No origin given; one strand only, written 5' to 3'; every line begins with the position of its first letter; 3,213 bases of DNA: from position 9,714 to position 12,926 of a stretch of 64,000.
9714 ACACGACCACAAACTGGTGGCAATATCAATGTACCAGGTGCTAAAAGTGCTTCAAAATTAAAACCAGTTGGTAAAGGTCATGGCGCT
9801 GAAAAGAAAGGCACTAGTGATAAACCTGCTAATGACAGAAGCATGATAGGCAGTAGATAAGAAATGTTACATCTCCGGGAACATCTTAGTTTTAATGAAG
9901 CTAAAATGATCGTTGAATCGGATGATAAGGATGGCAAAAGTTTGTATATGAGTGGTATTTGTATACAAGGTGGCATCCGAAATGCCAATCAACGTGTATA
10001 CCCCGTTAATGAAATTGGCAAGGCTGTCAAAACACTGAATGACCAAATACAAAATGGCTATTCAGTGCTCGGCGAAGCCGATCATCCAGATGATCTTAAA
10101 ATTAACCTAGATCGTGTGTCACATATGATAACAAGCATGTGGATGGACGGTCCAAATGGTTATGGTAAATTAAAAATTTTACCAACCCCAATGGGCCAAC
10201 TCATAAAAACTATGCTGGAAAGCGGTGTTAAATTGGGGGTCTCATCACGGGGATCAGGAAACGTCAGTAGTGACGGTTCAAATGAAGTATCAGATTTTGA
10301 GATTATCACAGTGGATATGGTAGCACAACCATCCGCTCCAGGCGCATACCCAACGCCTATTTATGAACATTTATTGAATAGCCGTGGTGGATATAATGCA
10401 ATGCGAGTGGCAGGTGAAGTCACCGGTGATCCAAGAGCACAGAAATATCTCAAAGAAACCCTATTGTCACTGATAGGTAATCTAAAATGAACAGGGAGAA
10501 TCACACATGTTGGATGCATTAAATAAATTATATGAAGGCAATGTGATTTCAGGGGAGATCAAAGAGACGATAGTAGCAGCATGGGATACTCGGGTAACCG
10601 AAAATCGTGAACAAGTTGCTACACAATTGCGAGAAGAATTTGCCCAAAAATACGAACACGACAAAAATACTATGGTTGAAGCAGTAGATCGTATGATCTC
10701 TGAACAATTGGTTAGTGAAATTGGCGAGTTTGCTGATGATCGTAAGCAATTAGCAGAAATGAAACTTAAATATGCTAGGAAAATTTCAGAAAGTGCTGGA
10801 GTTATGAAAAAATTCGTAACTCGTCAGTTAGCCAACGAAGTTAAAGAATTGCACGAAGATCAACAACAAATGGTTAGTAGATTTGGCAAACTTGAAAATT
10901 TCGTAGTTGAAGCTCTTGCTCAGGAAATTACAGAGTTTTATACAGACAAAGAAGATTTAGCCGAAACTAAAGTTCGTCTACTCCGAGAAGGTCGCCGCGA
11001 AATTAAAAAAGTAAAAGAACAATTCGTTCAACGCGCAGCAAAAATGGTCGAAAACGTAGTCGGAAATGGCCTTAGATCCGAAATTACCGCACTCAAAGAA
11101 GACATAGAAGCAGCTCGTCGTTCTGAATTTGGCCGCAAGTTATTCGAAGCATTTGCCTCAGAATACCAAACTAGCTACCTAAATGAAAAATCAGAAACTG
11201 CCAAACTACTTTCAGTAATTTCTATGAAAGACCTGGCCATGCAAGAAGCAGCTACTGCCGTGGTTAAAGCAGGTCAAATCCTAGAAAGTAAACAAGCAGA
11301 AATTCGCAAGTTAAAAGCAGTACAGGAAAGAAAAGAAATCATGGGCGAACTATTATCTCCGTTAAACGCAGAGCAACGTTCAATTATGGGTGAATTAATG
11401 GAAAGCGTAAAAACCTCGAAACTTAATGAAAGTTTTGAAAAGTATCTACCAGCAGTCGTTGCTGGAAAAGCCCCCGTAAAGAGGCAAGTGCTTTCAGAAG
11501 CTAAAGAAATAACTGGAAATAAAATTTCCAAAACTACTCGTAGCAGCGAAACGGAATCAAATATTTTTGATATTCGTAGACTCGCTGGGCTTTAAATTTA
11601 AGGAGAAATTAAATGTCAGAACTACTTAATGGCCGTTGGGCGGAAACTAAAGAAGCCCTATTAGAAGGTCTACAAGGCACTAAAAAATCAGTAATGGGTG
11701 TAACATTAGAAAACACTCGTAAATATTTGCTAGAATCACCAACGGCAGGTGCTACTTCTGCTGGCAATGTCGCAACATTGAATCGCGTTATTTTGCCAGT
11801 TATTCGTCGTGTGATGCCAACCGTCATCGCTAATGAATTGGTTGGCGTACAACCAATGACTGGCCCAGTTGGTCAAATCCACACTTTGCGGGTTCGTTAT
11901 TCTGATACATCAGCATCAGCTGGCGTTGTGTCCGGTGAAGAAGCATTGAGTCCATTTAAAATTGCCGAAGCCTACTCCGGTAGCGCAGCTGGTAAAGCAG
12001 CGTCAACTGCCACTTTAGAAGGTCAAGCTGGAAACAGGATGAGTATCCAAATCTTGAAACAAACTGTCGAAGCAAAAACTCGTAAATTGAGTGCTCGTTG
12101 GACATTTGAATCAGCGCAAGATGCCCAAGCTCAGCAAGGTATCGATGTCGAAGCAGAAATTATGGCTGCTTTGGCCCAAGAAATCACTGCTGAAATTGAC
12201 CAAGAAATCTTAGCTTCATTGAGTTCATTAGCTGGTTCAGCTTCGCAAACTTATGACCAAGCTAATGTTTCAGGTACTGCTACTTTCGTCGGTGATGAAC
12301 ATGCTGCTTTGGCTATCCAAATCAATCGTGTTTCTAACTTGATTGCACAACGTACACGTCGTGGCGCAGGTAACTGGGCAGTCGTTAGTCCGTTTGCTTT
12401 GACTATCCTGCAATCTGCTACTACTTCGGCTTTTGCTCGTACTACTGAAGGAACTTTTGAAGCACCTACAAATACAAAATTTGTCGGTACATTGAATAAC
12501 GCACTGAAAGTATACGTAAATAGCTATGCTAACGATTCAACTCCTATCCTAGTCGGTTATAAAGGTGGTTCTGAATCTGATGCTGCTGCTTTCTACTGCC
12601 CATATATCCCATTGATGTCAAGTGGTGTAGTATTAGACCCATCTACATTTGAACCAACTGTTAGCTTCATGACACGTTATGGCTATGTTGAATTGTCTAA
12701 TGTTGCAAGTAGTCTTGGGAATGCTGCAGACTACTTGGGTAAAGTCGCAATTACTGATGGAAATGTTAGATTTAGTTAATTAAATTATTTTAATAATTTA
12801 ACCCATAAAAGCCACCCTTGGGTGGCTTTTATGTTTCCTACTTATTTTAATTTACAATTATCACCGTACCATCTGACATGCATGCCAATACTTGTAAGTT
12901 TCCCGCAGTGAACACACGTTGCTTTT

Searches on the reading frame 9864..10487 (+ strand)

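Call 46: search_protein_families(library=phrogs, proteins=[window:9864-10487:+], max_evalue=0.00001)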
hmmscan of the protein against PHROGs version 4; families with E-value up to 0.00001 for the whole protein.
window:9864-10487:+ (208 aa): 1 family
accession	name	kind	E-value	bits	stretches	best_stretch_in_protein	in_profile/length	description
phrog_207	-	head and packaging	4.2e-58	198.6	1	4-203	16-212/519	head maturation protease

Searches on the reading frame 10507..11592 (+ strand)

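Call 46: search_protein_families(library=phrogs, proteins=[window:10507-11592:+], max_evalue=0.00001)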
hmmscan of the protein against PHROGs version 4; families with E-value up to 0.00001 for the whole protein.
window:10507-11592:+ (362 aa): 1 family
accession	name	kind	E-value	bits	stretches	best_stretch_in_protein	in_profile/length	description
phrog_10922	-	unknown function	8.9e-77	259.6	1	5-347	4-353/375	-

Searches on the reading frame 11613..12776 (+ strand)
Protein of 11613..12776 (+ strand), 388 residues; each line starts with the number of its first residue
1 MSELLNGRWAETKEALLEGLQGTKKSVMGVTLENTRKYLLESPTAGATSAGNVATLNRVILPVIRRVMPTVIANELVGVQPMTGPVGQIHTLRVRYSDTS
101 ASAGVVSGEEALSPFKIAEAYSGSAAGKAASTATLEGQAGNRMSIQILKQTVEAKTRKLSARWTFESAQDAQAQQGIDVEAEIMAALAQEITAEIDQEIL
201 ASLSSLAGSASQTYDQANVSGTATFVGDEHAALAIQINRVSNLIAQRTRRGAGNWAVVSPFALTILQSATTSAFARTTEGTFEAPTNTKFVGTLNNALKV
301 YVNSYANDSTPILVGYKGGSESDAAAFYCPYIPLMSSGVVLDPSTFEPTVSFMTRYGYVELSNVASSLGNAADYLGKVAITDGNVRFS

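Call 46: search_protein_families(library=phrogs, proteins=[window:11613-12776:+], max_evalue=0.00001)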
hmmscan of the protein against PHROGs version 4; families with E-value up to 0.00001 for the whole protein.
window:11613-12776:+ (388 aa): 3 families
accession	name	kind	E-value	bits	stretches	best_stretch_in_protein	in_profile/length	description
phrog_138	-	head and packaging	9.6e-98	329.1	1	3-382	4-430/444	major head protein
phrog_20655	-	head and packaging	7.3e-06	25.8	0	13-93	55-130/534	major head protein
phrog_1014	-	unknown function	8.3e-06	25.6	0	145-301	324-479/567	-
